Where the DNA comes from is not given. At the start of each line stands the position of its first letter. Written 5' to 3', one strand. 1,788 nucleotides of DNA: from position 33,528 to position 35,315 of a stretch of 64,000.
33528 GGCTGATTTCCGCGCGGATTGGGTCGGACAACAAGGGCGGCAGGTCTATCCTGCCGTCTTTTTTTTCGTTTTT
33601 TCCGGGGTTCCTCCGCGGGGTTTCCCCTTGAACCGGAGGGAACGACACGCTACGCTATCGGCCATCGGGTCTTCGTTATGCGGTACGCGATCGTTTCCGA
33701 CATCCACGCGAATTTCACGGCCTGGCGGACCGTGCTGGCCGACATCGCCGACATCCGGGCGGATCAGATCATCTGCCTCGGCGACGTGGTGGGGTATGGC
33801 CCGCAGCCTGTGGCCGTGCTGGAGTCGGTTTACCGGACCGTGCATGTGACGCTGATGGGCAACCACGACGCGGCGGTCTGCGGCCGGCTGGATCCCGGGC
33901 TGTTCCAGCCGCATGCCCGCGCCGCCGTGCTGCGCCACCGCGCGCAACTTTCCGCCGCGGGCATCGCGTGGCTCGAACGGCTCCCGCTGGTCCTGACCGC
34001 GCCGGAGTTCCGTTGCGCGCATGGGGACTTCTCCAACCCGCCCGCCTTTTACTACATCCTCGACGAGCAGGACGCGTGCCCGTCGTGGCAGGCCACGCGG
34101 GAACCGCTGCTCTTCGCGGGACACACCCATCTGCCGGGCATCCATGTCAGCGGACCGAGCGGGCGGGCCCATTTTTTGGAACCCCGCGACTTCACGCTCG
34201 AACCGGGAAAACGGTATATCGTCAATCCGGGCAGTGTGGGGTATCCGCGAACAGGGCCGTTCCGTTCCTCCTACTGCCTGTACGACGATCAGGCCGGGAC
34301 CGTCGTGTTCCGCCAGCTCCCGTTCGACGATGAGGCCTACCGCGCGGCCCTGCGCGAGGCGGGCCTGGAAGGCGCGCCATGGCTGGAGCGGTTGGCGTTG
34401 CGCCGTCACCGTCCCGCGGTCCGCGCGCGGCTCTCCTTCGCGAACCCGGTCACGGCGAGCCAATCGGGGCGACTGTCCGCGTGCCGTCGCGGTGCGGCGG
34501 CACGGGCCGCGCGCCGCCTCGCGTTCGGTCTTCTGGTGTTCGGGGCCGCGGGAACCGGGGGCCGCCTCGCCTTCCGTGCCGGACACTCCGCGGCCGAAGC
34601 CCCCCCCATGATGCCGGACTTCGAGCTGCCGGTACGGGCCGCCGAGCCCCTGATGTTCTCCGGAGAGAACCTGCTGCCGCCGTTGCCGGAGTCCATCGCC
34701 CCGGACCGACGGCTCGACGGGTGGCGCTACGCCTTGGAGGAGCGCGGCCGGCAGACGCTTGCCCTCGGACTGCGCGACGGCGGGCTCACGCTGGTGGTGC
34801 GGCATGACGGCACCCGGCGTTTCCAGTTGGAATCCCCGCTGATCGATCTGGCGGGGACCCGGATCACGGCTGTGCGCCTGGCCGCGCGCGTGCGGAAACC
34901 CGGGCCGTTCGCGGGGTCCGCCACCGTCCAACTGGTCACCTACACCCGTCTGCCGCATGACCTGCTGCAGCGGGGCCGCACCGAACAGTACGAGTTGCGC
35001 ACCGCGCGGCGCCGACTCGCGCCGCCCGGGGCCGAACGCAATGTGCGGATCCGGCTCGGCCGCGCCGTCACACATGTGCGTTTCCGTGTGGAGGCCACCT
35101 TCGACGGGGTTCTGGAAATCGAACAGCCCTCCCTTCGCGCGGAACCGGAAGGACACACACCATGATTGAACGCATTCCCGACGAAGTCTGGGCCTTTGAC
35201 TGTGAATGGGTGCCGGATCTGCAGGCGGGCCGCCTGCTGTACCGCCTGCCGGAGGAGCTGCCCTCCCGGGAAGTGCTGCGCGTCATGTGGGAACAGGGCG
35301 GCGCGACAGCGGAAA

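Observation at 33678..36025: Translationally coupled PPP-family phosphoesterase (with TM + unknown C-domain) and PolB-like DEDDy 3'-5' exonuclease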

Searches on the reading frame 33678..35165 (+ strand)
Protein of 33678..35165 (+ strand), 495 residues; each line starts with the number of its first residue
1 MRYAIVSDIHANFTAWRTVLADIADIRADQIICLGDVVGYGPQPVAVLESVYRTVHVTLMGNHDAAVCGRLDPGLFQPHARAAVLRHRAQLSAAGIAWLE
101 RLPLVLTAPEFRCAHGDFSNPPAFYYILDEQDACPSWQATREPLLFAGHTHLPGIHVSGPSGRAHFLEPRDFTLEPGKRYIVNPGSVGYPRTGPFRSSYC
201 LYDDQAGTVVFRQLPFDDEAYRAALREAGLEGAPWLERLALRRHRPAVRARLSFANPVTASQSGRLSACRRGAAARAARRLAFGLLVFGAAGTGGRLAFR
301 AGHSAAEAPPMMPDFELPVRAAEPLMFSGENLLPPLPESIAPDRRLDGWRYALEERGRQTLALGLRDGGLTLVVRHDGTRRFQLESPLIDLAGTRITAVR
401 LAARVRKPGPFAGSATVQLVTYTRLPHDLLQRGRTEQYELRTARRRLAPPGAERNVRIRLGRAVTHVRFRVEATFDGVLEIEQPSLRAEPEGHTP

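Call 3: search_protein_families(library=pfam, proteins=[window:33678-35165:+], max_evalue=0.1)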
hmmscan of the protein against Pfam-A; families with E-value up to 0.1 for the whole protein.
window:33678-35165:+ (495 aa): 2 families
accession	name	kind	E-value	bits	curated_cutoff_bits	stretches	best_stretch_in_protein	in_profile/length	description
PF12850.12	Metallophos_2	-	2.5e-15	57.3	27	1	1-203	1-150/154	Calcineurin-like phosphoesterase superfamily domain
PF00149.33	Metallophos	-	4.5e-13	50.5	21.5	1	1-156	1-163/191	Calcineurin-like phosphoesterase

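Call 4: search_protein_families(library=ncbifam, proteins=[window:33678-35165:+], max_evalue=0.1)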
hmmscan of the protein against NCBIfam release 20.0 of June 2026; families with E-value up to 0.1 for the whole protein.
window:33678-35165:+ (495 aa): 5 families
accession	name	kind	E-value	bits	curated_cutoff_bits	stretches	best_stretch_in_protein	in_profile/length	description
NF006988.0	PRK09453.1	equivalog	9.2e-11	41.9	117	2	1-43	1-43/183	phosphodiesterase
TIGR00040.1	yfcE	subfamily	9.3e-07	29.1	56.25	1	1-117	1-87/158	YfcE family phosphodiesterase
NF001204.0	PRK00166.1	equivalog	2.2e-06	27.2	176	1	3-67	3-70/276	symmetrical bis(5'-nucleosyl)-tetraphosphatase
NF008516.0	PRK11439.1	equivalog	0.0082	16.1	326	1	5-65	21-82/218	protein-serine/threonine phosphatase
NF007425.0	PRK09968.1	equivalog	0.015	15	332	1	5-66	19-81/218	protein-serine/threonine phosphatase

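Call 8: find_homologous_proteins(query=window:33678-35165:+)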
Query window:33678-35165:+ (495 aa): 1129 proteins with E <= 0.001 among 8000 candidates; the best 120 are listed.
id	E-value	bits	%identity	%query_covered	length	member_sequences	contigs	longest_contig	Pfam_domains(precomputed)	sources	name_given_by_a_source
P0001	0.0e+0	1116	100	100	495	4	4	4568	PF12850.13,PF00149.34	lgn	-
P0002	3.8e-285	964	87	100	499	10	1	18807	PF12850.13,PF00149.34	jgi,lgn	-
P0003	6.2e-197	673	62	100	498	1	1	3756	PF12850.13,PF00149.34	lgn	-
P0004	1.2e-192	659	60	100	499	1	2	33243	PF12850.13,PF00149.34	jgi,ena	-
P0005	3.0e-189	648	61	100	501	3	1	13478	PF12850.13,PF00149.34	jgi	-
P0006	8.6e-188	643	60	100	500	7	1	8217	PF12850.13,PF00149.34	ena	-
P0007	8.7e-180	617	58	99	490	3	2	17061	PF12850.13,PF00149.34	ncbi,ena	-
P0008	7.4e-175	601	57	98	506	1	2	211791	PF12850.13,PF00149.34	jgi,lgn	jgi:predicted phosphodiesterase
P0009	1.5e-174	600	56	99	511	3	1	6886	PF12850.13,PF00149.34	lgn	-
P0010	2.3e-173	596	56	100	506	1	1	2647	PF12850.13,PF00149.34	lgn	-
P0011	4.1e-173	595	56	99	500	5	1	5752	PF12850.13,PF00149.34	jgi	-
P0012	4.8e-172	591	55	99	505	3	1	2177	PF12850.13,PF00149.34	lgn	-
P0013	1.8e-171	589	55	98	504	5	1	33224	PF12850.13,PF00149.34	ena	-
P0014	4.2e-170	585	55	100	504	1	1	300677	PF12850.13,PF00149.34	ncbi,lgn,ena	-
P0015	2.7e-169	582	54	98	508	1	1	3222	PF12850.13,PF00149.34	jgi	jgi:predicted phosphodiesterase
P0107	2.2e-114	401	42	98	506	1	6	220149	PF12850.13,PF00149.34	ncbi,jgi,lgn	jgi:predicted phosphodiesterase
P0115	1.0e-99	353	44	99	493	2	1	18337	PF12850.13,PF00149.34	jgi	jgi:predicted phosphodiesterase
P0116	4.6e-99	351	46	85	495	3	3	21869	PF12850.13,PF00149.34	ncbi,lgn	ncbi:MAG: metallophosphoesterase family protein [bacterium]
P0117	9.5e-99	350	42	97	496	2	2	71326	PF12850.13,PF00149.34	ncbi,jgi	jgi:predicted phosphodiesterase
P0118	1.6e-97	346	43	98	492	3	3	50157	PF12850.13,PF00149.34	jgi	-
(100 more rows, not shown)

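Call 14: find_encoding_contigs(protein=P0107, flank=8000, max_places=3)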
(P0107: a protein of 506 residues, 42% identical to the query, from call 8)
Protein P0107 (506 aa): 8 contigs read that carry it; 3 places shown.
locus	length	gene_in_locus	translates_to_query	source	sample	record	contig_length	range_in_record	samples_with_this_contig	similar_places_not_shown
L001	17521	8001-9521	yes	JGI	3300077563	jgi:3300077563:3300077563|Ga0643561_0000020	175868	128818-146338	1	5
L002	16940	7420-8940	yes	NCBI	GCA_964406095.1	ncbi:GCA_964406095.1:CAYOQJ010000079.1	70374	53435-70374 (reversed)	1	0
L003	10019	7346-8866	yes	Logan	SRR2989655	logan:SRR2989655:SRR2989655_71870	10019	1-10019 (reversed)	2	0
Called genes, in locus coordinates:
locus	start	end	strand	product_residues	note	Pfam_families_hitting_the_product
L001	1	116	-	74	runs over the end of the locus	-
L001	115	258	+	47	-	-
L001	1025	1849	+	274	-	PF00696:AA_kinase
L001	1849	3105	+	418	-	PF00171:Aldedh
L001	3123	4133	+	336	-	PF01368:DHH, PF02272:DHHA1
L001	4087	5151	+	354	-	PF01261:AP_endonuc_2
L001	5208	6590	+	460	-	PF13378:MR_MLE_C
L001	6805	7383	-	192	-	PF02915:Rubrerythrin, PF21349:RUBY_RBDX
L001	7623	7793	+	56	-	PF00037:Fer4, PF13237:Fer4_10 (weak), PF14697:Fer4_21 (weak), PF13187:Fer4_9, PF12838:Fer4_7, PF25160:LdpA_Fe-S-bd (weak), PF12797:Fer4_2 (weak), PF00037:Fer4, +4 more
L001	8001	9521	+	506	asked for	PF00149:Metallophos, PF12850:Metallophos_2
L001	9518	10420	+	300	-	PF10108:DNA_pol_B_exo2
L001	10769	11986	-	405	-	PF00111:Fer2, PF00970:FAD_binding_6, PF00175:NAD_binding_1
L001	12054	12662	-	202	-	PF02508:Rnf-Nqr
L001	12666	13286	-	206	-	PF02508:Rnf-Nqr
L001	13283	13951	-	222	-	PF04205:FMN_bind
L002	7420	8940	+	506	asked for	PF00149:Metallophos, PF12850:Metallophos_2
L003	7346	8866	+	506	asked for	PF00149:Metallophos, PF12850:Metallophos_2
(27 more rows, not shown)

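Call 15: find_encoding_contigs(protein=P0117, flank=8000, max_places=3)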
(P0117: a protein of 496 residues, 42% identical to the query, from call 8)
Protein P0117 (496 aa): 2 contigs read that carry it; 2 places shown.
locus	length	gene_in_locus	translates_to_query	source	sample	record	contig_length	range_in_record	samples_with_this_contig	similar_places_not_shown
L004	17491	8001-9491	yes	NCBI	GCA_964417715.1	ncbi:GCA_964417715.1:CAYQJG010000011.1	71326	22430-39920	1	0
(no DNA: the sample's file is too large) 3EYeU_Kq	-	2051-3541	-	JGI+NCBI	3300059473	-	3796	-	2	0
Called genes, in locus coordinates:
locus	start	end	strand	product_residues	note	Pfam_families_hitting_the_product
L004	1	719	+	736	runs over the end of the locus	-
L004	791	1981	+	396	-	PF00005:ABC_tran, PF13304:AAA_21 (faint), PF08402:TOBE_2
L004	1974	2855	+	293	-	PF00528:BPD_transp_1 (weak)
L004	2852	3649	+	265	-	PF00528:BPD_transp_1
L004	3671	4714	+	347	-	PF01547:SBP_bac_1, PF13531:SBP_bac_11 (weak), PF13416:SBP_bac_8, PF13343:SBP_bac_6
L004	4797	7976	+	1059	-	PF02837:Glyco_hydro_2_N, PF22666:Glyco_hydro_2_N2, PF00703:Glyco_hydro_2, PF02836:Glyco_hydro_2_C, PF16353:LacZ_4, PF02929:Bgal_small_N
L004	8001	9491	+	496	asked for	PF00149:Metallophos, PF12850:Metallophos_2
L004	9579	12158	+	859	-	PF00990:GGDEF, PF00072:Response_reg, PF13487:HD_5, PF01966:HD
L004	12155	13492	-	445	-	PF02878:PGM_PMM_I, PF02879:PGM_PMM_II, PF02880:PGM_PMM_III, PF00408:PGM_PMM_IV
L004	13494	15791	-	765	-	PF23139:OB_YrrC, PF14520:HHH_5 (faint), PF14490:HHH_RecD2, PF13245:AAA_19, PF13604:AAA_30, PF01443:Viral_helicase1 (faint), PF18335:SH3_13, PF13538:UvrD_C_2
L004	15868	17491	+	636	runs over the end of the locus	PF00662:Proton_antipo_N, PF00361:Proton_antipo_M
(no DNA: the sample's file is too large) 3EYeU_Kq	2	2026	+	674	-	?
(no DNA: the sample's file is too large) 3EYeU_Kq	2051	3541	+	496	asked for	PF00149:Metallophos, PF12850:Metallophos_2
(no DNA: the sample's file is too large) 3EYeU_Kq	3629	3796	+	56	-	?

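Call 23: predict_structure(alignment_id=A1)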
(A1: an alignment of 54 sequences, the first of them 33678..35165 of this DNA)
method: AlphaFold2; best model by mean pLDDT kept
length: 495 residues; sequences in the alignment: 54
mean_pLDDT: 85.0   pTM: 0.52
mean pLDDT of the five models: 85.0, 83.8, 83.0, 81.9, 79.1
residues with pLDDT >= 90: 312; 70-90: 101; 50-70: 36; < 50: 46
segments of 3 or more residues with pLDDT < 50: 244-259, 261-279, 298-305, 493-495
pLDDT, mean of each block of 10 residues (from residue 1): 96 97 95 96 96 98 97 91 95 97 95 95 91 92 93 93 90 95 95 85 97 91 87 71 49 42 40 39 59 53 54 91 79 93 90 89 86 93 97 90 91 95 88 95 71 93 95 96 92 46
secondary structure, 60 per line:
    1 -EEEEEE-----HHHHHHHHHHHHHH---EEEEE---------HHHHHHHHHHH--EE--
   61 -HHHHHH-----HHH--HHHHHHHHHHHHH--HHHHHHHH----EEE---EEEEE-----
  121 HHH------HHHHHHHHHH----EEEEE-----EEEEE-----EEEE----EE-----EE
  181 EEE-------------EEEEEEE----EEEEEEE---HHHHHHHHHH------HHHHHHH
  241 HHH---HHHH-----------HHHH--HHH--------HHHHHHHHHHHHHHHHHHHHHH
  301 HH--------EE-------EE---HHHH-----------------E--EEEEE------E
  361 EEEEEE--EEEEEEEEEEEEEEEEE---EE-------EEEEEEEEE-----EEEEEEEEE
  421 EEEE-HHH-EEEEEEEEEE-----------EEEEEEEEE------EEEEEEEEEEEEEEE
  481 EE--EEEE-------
elements in order: E2-7 H13-26 E30-34 H44-54 H62-67 H78-90 H93-100 E105-107 E111-115 H130-139 E144-148 E154-158 E164-167 E179-183 E197-203 E208-214 H218-227 H234-243 H247-250 H262-265 H279-302 H325-328 E349-353 E360-366 E369-385 E398-406 E412-424 E430-439 E451-459 E466-482 E485-488

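Call 24: search_solved_structures(query=A1, max_evalue=0.01, show_alignments=2)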
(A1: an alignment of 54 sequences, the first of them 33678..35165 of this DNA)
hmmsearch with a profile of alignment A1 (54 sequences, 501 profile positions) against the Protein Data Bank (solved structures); distinct sequences matched with E-value up to 0.01: 7.
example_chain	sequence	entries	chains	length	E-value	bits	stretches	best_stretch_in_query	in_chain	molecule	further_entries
3rqz_A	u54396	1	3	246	4.9e-50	174.2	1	1-233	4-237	Metallophosphoesterase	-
3qfm_A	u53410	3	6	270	4.1e-08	35.9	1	2-68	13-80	Putative uncharacterized protein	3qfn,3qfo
1nnw_A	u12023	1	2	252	6e-06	28.7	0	3-106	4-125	hypothetical protein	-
2gju_A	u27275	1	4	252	2.2e-05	26.8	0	181-223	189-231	252aa long hypothetical protein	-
2qjc_A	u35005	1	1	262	3.4e-05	26.2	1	2-106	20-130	Diadenosine tetraphosphatase, putative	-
1su1_A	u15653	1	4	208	0.00025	23.4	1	1-67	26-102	Hypothetical protein yfcE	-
9t9n_A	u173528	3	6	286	0.0018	20.6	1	6-108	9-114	Bis(5'-nucleosyl)-tetraphosphatase, symmetrical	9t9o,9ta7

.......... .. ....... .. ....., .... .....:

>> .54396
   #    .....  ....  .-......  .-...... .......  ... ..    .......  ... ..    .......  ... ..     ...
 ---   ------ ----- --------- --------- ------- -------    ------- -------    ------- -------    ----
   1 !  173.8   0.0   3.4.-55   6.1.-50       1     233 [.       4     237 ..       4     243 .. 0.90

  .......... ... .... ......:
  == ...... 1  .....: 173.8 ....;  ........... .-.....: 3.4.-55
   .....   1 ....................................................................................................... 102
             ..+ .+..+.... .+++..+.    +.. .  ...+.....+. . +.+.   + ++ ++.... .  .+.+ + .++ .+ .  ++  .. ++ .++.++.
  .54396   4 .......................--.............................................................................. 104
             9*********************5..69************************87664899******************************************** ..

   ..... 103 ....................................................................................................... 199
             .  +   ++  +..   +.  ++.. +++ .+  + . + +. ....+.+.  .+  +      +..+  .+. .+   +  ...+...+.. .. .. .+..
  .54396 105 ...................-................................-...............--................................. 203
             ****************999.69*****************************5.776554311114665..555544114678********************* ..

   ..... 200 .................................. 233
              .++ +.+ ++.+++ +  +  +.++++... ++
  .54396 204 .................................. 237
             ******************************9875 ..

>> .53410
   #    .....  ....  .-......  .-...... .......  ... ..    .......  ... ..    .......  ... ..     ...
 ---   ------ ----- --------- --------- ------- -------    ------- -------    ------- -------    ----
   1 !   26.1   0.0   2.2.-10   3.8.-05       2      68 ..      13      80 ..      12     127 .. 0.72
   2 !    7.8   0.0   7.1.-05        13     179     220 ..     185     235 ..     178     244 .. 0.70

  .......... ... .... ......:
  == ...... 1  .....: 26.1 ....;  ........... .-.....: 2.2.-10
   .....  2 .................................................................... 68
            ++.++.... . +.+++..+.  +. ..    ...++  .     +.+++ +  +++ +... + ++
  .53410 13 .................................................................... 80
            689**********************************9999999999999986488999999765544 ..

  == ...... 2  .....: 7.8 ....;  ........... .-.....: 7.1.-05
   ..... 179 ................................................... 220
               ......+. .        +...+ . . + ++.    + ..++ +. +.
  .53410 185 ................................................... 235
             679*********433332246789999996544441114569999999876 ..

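Call 41: search_protein_families(library=padloc, proteins=[window:33678-35165:+], max_evalue=0.01)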
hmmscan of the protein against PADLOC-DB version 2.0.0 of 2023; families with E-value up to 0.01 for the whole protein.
window:33678-35165:+ (495 aa): 0 families
